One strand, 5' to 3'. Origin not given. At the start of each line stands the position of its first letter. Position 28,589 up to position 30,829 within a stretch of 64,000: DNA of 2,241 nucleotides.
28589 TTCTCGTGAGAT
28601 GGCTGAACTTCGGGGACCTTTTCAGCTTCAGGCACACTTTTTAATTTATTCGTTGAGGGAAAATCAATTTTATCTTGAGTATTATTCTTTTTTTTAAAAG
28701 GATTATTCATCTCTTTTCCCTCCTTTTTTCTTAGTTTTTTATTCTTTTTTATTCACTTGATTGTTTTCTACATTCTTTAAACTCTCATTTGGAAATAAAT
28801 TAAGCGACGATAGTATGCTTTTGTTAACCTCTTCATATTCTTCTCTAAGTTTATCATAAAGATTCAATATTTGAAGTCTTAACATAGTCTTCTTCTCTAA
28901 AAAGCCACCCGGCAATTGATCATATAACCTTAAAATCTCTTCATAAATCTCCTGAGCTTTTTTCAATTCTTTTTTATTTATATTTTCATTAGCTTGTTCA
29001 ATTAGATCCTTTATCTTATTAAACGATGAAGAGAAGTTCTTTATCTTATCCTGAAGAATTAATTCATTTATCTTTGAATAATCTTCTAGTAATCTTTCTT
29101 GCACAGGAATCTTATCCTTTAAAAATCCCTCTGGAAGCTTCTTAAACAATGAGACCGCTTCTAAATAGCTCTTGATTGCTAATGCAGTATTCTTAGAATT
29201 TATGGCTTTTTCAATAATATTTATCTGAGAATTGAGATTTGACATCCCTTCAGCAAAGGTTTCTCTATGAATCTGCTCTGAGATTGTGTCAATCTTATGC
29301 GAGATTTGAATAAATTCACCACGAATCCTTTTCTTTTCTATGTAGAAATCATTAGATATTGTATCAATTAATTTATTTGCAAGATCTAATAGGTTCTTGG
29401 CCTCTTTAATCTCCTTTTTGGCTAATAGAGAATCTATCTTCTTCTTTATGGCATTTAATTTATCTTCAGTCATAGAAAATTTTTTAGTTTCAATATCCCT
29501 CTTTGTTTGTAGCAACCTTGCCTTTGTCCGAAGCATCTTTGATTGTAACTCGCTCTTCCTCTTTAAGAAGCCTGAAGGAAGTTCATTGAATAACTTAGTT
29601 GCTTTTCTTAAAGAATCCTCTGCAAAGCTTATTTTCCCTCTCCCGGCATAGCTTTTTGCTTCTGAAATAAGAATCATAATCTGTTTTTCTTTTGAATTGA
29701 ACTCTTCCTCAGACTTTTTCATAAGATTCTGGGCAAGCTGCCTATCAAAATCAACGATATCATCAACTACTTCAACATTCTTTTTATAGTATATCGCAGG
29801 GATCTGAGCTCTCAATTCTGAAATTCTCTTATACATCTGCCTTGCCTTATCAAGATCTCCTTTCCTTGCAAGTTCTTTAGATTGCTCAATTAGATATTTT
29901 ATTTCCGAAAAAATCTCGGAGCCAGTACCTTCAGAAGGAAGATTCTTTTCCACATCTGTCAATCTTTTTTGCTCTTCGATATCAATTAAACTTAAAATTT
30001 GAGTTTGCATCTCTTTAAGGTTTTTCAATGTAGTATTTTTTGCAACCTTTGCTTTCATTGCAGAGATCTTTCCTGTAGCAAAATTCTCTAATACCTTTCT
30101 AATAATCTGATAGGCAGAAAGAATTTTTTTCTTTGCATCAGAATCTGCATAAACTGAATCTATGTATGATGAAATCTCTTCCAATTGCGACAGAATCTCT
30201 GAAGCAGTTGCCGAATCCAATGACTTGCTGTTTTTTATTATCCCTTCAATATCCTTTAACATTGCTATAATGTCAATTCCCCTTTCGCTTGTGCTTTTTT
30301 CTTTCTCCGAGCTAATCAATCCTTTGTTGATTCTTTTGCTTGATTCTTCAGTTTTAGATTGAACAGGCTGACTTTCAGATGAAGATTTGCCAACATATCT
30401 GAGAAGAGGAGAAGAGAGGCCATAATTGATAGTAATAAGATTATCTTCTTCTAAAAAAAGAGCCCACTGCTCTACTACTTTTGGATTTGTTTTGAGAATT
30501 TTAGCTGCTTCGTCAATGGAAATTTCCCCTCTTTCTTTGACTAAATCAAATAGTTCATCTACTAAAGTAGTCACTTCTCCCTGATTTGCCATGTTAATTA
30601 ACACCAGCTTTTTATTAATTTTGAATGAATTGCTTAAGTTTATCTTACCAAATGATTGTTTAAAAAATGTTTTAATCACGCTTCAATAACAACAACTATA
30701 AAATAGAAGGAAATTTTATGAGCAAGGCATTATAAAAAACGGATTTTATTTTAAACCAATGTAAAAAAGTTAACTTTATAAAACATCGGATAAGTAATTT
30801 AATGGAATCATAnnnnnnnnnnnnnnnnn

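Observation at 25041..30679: Tad/archaeal type-IV-pilus-like operon led by a giant coiled-coil wHTH protein with LPxGFL repeats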

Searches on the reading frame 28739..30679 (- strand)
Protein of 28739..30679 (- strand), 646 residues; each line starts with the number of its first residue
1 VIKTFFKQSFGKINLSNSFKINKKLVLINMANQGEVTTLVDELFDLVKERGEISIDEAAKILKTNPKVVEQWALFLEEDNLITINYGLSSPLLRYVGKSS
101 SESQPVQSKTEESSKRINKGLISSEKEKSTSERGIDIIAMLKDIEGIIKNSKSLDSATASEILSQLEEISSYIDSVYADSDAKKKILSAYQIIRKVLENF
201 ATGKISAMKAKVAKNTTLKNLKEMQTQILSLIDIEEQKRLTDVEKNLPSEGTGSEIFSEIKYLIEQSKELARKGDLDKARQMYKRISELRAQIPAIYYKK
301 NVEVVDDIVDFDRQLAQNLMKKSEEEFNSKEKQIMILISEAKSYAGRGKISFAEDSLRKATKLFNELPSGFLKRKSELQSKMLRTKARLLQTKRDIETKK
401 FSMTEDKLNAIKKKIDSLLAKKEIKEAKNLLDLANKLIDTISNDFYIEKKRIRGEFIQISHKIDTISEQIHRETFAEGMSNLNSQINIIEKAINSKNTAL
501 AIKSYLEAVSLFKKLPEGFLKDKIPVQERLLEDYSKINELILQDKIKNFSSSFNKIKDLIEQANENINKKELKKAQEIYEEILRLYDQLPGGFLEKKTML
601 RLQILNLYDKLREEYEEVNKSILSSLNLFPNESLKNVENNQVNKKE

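Call 3: search_protein_families(library=pfam, proteins=[window:28739-30679:-], max_evalue=0.1)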
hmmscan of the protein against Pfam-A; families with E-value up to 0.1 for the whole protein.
window:28739-30679:- (646 aa): 8 families
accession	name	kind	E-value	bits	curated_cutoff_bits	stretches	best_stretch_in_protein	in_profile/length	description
PF13424.12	TPR_12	-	0.00016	22.2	30.1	0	570-597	17-44/77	Tetratricopeptide repeat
PF10938.13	YfdX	-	0.0014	19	26.6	1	338-441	5-104/149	YfdX protein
PF07719.23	TPR_2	-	0.0026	18.2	27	0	262-288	3-29/34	Tetratricopeptide repeat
PF03194.20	LUC7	-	0.0073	16.5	33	0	216-296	84-168/246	LUC7 N_terminus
PF07361.16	Cytochrom_B562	-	0.011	16.7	30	0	535-583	45-91/102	Cytochrome b562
PF13414.12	TPR_11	-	0.018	15.2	26.8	0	270-299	4-33/42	TPR repeat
PF13428.12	TPR_14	-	0.024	15.7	23.5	0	269-298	10-39/44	Tetratricopeptide repeat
PF00634.23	BRCA2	-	0.036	14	20.3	1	345-366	8-29/29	BRCA2 repeat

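Call 4: search_protein_families(library=ncbifam, proteins=[window:28739-30679:-], max_evalue=0.1)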
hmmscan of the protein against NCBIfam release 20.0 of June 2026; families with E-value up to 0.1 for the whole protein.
window:28739-30679:- (646 aa): 1 family
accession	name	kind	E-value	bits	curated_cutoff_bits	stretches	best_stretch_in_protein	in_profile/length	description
TIGR00756.2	PPR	repeat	0.093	12.9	20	0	270-288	10-28/35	pentatricopeptide repeat protein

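Call 7: find_homologous_proteins(query=window:28739-30679:-, max_evalue=0.001)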
Query window:28739-30679:- (646 aa): 3 proteins with E <= 0.001 among 8000 candidates.
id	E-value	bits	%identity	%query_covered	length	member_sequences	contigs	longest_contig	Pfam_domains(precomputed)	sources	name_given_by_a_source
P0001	0.0e+0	1314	100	100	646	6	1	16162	-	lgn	-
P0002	2.1e-190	652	55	93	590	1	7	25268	-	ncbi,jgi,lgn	jgi:hypothetical protein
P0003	1.1e-189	650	55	93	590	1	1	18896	-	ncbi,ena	-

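Call 8: search_solved_structures(query=window:28739-30679:-, max_evalue=1)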
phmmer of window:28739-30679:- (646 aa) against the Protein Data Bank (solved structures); distinct sequences matched with E-value up to 1: 3.
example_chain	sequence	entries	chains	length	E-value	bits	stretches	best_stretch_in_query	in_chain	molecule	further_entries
8del_A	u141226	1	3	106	0.26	13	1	476-543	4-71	Soluble cytochrome b562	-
6wz7_A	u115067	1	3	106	0.31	12.8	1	477-542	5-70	Soluble cytochrome b562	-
6wz1_A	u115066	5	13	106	0.33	12.7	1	477-542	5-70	Soluble cytochrome b562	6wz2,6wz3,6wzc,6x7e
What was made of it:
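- On SMC / chromosome-partition coiled-coil proteins: No such family appears in Pfam, NCBIfam or PDB sequence searches (calls 3, 4, 8).
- No SMC, partition or filament family matches at threshold (calls 3, 4, 8).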

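Call 10: find_encoding_contigs(protein=P0002, flank=10000, max_places=4)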
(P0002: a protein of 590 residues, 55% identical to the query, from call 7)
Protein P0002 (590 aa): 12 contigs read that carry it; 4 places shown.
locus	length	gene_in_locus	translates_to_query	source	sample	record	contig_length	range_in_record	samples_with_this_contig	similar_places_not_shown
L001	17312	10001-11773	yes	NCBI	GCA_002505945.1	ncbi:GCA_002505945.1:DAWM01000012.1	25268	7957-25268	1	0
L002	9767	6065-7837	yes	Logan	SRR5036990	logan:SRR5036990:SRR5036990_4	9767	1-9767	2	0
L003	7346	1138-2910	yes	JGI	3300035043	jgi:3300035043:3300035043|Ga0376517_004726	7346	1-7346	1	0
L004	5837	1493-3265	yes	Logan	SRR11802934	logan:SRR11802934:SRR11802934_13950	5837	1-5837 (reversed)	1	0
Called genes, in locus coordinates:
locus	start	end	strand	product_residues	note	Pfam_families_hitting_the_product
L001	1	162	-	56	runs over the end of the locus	PF00584:SecE (weak)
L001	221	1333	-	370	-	PF00091:Tubulin, PF12327:FtsZ_C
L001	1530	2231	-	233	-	PF00254:FKBP_C, PF22199:FKBP26_IF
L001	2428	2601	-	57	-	-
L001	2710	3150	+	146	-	PF06024:Orf78 (weak)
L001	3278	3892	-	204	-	-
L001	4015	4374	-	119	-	-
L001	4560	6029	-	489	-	PF00587:tRNA-synt_2b, PF03129:HGTP_anticodon, PF09180:ProRS-C_1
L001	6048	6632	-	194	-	PF04919:DUF655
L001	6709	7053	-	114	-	PF03874:RNA_pol_Rpb4 (weak)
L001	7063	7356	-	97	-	PF01157:Ribosomal_L21e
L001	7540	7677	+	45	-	-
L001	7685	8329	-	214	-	PF01163:RIO1, PF06293:Kdo, PF00069:Pkinase, PF07714:PK_Tyr_Ser-Thr, PF01636:APH (weak), PF03109:ABC1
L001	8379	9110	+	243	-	PF01841:Transglut_core (weak)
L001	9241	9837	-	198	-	PF02676:TYW3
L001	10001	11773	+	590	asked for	-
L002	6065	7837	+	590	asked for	-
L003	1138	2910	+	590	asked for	-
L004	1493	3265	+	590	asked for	-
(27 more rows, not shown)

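Call 11: find_encoding_contigs(protein=P0003, flank=10000, max_places=3)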
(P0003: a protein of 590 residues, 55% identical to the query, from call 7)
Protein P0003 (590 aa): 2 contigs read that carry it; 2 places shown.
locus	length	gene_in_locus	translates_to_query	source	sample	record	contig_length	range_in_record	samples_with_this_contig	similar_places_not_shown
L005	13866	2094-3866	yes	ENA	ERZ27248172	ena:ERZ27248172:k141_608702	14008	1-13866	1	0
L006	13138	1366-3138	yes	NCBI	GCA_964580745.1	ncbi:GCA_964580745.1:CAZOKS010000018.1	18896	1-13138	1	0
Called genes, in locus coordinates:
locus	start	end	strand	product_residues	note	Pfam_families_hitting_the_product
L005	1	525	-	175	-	?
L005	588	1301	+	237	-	PF01841:Transglut_core (weak)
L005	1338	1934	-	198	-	PF02676:TYW3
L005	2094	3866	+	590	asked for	-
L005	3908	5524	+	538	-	PF00437:T2SSE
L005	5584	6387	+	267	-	PF00482:T2SSF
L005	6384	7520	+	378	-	PF00482:T2SSF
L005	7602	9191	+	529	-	PF00118:Cpn60_TCP1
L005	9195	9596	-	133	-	-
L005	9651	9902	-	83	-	-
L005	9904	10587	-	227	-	PF01987:AIM24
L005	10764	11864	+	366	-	PF00005:ABC_tran, PF13304:AAA_21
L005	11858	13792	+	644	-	PF07889:DUF1664 (faint), PF27605:ODF2_C (faint), PF12698:ABC2_membrane_3, PF01061:ABC2_membrane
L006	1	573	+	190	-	?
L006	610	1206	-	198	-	PF02676:TYW3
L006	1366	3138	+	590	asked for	-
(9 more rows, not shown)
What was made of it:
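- The whole neighbourhood (TYW3, operon, thermosome) is syntenic in the two closest relatives, so those two alone prove little (calls 10, 11).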

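Call 26: search_protein_representatives(alignment_id=A1)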
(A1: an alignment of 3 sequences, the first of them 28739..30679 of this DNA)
Query: 3 sequences, 590 profile positions. Proteins with E-value up to 0.001 (for the whole library): 699; up to 1e-10: 156; up to 1e-30: 93. The best 150 are listed.
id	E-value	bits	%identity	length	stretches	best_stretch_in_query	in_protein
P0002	0.0e+00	1150.4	-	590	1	1-590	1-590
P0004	6.7e-145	500.4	-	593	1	1-584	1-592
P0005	3.8e-134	464.8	-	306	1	1-289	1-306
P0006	5.0e-76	272.9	-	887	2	6-565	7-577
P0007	5.9e-72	259.5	-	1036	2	7-570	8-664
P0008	7.3e-58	213.0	-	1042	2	4-565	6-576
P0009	1.2e-55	205.6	-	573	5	273-573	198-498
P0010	2.1e-55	204.9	-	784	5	214-562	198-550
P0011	9.1e-53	196.1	-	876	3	226-565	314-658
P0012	5.6e-52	193.5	-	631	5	464-565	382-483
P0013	8.0e-50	186.4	-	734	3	6-380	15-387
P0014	2.0e-48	181.8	-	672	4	373-572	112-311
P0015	4.9e-48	180.5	-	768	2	6-566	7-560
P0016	4.4e-47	177.4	-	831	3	269-564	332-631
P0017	5.3e-47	177.1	-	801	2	6-565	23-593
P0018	7.8e-47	176.5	-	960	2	213-566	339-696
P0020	6.8e-46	173.4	-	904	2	4-565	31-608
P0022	2.1e-45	171.8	-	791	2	7-565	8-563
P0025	2.9e-44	168.0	-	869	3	215-565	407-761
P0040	5.4e-42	160.6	-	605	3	359-571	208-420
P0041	1.0e-41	159.7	-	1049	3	179-564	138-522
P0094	7.3e-31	123.8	-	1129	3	211-571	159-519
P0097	5.2e-30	121.0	-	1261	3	3-562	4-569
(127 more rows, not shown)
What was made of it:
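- Tried and rejected: The exhaustive profile search was needed (call 26).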

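Call 28: predict_structure(alignment_id=A1)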
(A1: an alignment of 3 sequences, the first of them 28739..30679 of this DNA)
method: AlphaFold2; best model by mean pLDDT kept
length: 646 residues; sequences in the alignment: 3
mean_pLDDT: 74.8   pTM: 0.34
mean pLDDT of the five models: 74.8, 73.1, 72.3, 71.2, 69.0
residues with pLDDT >= 90: 185; 70-90: 276; 50-70: 83; < 50: 102
segments of 3 or more residues with pLDDT < 50: 1-37, 97-128, 242-253, 628-646
pLDDT, mean of each block of 10 residues (from residue 1): 32 29 30 46 79 86 77 68 70 62 24 27 38 68 82 74 85 77 85 83 61 79 84 66 43 60 75 65 73 57 62 71 87 94 90 94 85 83 89 90 95 95 94 95 91 95 91 88 92 91 92 84 87 91 84 90 92 92 88 81 92 87 63 36 29
secondary structure, 60 per line:
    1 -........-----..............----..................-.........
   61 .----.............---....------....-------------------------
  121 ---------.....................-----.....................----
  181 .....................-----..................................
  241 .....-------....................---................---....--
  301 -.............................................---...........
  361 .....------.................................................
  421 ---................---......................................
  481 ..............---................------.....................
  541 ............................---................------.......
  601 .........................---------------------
elements in order: H2-9 H15-28 H33-50 E52-54 H55-61 H66-78 E82-85 E92-95 H130-150 H156-176 H181-201 H207-245 H253-272 H276-291 H295-298 H302-346 H350-365 H372-420 H424-439 H443-494 H498-513 H520-568 H572-587 H594-625
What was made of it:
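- Checked: The 29-residue extension has pLDDT <50 (call 28).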

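Call 31: search_protein_families(library=pfam, proteins=[P0006, P0007, P0008, P0011, P0018, P0020, P0041, P0097, P0094], max_evalue=0.01)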
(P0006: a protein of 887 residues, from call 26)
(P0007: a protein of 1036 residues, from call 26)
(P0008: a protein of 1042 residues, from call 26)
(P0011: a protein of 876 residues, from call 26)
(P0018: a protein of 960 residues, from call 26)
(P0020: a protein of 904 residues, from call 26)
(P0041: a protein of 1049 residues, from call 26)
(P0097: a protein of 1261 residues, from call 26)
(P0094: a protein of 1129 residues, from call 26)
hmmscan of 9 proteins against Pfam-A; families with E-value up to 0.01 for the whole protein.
P0006 (887 aa): 2 families
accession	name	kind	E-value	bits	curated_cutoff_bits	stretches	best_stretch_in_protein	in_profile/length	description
PF13174.12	TPR_6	-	0.0012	19.8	26.3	0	840-872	2-32/33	Tetratricopeptide repeat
PF14276.11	DUF4363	-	0.004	17.6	27.5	0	291-329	5-43/107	Domain of unknown function (DUF4363)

P0007 (1036 aa): 1 family
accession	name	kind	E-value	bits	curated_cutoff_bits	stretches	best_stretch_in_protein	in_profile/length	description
PF14276.11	DUF4363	-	0.0092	16.4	27.5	0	522-560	59-97/107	Domain of unknown function (DUF4363)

P0008 (1042 aa): 8 families
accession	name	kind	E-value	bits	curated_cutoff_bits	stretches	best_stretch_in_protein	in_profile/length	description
PF13428.12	TPR_14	-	3.2e-09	37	23.5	0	788-829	2-43/44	Tetratricopeptide repeat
PF07719.23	TPR_2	-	3.1e-06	27.3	27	0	977-1000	11-34/34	Tetratricopeptide repeat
PF14559.12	TPR_19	-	7.1e-06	26.7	25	0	798-830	2-34/68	Tetratricopeptide repeat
PF14276.11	DUF4363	-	9.9e-06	26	27.5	0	144-184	6-46/107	Domain of unknown function (DUF4363)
PF14853.12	Fis1_TPR_C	-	1.5e-05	25.6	25.3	0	798-837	12-51/53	Fis1 C-terminal tetratricopeptide repeat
PF13041.12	PPR_2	-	0.0013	19.2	30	0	380-400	10-30/50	PPR repeat family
PF01535.26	PPR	-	0.0021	18.6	25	0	381-400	8-27/31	PPR repeat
PF23914.1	TPR_CcmH_CycH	-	0.0056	17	42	0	784-824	47-87/158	Cytochrome c-type biogenesis protein H TPR domain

P0011 (876 aa): 3 families
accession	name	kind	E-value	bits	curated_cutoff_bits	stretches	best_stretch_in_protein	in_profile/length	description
PF13174.12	TPR_6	-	0.001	20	26.3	0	527-549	2-24/33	Tetratricopeptide repeat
PF14559.12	TPR_19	-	0.0036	18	25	0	834-856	2-24/68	Tetratricopeptide repeat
PF14276.11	DUF4363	-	0.0083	16.6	27.5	0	519-552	8-41/107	Domain of unknown function (DUF4363)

P0018 (960 aa): 1 family
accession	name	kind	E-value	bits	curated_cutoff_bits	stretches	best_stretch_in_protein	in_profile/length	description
PF07719.23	TPR_2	-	0.001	19.5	27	0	571-594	10-33/34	Tetratricopeptide repeat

P0020 (904 aa): 1 family
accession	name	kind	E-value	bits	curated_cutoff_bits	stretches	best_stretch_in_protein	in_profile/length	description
PF13475.11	DUF4116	-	0.0093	15.9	24.9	0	282-305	11-34/49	Domain of unknown function (DUF4116)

P0041 (1049 aa): 0 families

P0097 (1261 aa): 4 families
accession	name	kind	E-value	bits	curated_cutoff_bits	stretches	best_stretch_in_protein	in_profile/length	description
PF07719.23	TPR_2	-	2.9e-06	27.4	27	0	1038-1061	11-34/34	Tetratricopeptide repeat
PF13428.12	TPR_14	-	8.1e-06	26.5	23.5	0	1032-1064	5-37/44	Tetratricopeptide repeat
PF14853.12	Fis1_TPR_C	-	5.3e-05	23.8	25.3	0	1126-1158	18-50/53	Fis1 C-terminal tetratricopeptide repeat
PF14559.12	TPR_19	-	0.00013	22.7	25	0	1119-1149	35-65/68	Tetratricopeptide repeat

P0094 (1129 aa): 1 family
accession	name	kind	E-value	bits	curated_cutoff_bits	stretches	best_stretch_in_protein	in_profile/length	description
PF04218.19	CENP-B_N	-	0.0092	16.1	21.2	0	52-81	15-42/53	CENP-B N-terminal DNA-binding domain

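Call 33: fold_search(model_id=the predicted structure, library=pdb)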
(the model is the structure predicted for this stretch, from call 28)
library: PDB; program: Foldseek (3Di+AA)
matches with E <= 10: 851; with E <= 0.001: 0
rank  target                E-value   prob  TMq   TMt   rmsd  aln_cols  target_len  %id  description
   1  2y4t_B                5.1e-03  0.84  0.11  0.16  30.8       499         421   16  Crystal structure of the human co-chaperone P58(IPK) (released 2011-08-10)
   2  7rdr_A                6.1e-03  0.69  0.10  0.13  38.8       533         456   12  Circular tandem repeat protein with novel repeat topology and enhanced subunit contact surfaces (released 2021-09-01)
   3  7dkh_A                6.7e-03  0.77  0.12  0.09  41.6       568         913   13  Crystal structure of the Ctr9/Paf1/Cdc73/Rtf1 quaternary complex (released 2021-11-24)
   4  7dkh_I                6.7e-03  0.57  0.10  0.07  37.0       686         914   14  Crystal structure of the Ctr9/Paf1/Cdc73/Rtf1 quaternary complex (released 2021-11-24)
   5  6xr1                  7.0e-03  0.80  0.12  0.14  47.9       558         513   12  Computationally designed right-handed alpha/alpha single-chain toroid with 9 repeats (released 2021-07-14)
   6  9hvq_Q                1.1e-02  0.75  0.13  0.10  40.9       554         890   12  Structure of the transcribing Pol II-DSIF-PAF-SPT6-RECQL5 complex (released 2025-07-16)
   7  3ulq_A                2.0e-02  0.63  0.09  0.15  41.7       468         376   14  Crystal Structure of the Anti-Activator RapF Complexed with the Response Regulator ComA DNA Binding Domain (released 2012-01-04)
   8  3q15_A                3.5e-02  0.57  0.09  0.15  42.5       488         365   11  Crystal Structure of RapH complexed with Spo0F (released 2011-02-23)
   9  7n61_1D               4.4e-02  0.16  0.08  0.08  49.7       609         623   11  structure of C2 projections and MIPs (released 2022-05-18)
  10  5xfl_C                5.8e-02  0.75  0.14  0.24  36.6       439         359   13  Crystal structure of the force-sensing device region of alpha N-catenin (released 2018-03-28)
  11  4a1s_A                5.8e-02  0.69  0.11  0.19  39.7       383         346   12  Crystallographic structure of the Pins:Insc complex (released 2012-03-28)
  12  9hmf_K                6.1e-02  0.16  0.08  0.08  34.5       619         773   11  Periplasmic scaffold of the Campylobacter jejuni flagellar motor (alpha carbon trace) (released 2024-12-25)
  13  8rtc_B                7.3e-02  0.51  0.11  0.17  42.7       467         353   11  Rap from bacteriophage Phi3T in presence of pheromone RGHTS (released 2024-07-24)
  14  7z8t_C                8.0e-02  0.11  0.07  0.07  34.0       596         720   13  CAND1-SCF-SKP2 CAND1 engaged SCF rocked (released 2023-04-19)
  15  8g5s_A                9.2e-02  0.66  0.10  0.16  21.2       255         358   10  Crystal structure of apo TnmJ (released 2023-10-18)
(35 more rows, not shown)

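Call 71: predict_structure(alignment_id=A4)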
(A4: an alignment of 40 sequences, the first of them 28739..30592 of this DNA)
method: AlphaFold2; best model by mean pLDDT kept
length: 617 residues; sequences in the alignment: 40
mean_pLDDT: 85.6   pTM: 0.47
mean pLDDT of the five models: 85.6, 84.2, 84.1, 83.9, 82.1
residues with pLDDT >= 90: 404; 70-90: 120; 50-70: 35; < 50: 58
segments of 3 or more residues with pLDDT < 50: 1-4, 70-75, 77-98, 217-222, 598-617
pLDDT, mean of each block of 10 residues (from residue 1): 62 94 95 96 95 89 82 34 34 44 80 93 90 95 89 93 96 87 93 94 80 53 62 83 81 83 67 72 84 93 98 96 97 96 96 97 96 97 98 97 98 96 98 97 96 96 95 97 95 95 96 92 93 93 92 93 90 93 86 58 42 41
secondary structure, 60 per line:
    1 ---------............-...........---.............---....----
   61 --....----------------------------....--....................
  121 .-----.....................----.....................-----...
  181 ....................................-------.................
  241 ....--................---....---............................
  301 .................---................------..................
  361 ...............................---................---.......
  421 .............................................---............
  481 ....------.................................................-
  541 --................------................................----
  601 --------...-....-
elements in order: H10-21 E23-25 H26-33 H37-49 E53-56 E63-66 H95-98 H101-121 H127-147 H152-172 H178-216 H224-244 H247-262 H266-269 H273-317 H321-336 H343-391 H395-410 H414-465 H469-484 H491-539 H543-558 H565-596 H613-616
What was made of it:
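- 28739..30592 (-): Gene X: 617-aa cytoplasmic protein made of a winged helix, a linker, a helical region and five 74-aa repeats. It is the first gene of the operon. The ORF can be extended to GTG 30679, but that start is unlikely. AF2 model with mean pLDDT 85.6: call 71.
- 28835..29932 (-): Five tandem 74-residue alpha-helical repeats (residues 221-586). Each is a helix of about 48 residues followed by a 16-residue helix and a loop of the type LPxGF(L). Three loops carry the perfect LPxGFL motif. Secondary structure: call 71.
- The three-dimensional arrangement of the repeats is uncertain (pTM 0.47, call 71). The protein is all-alpha with long helices (calls 28, 71).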
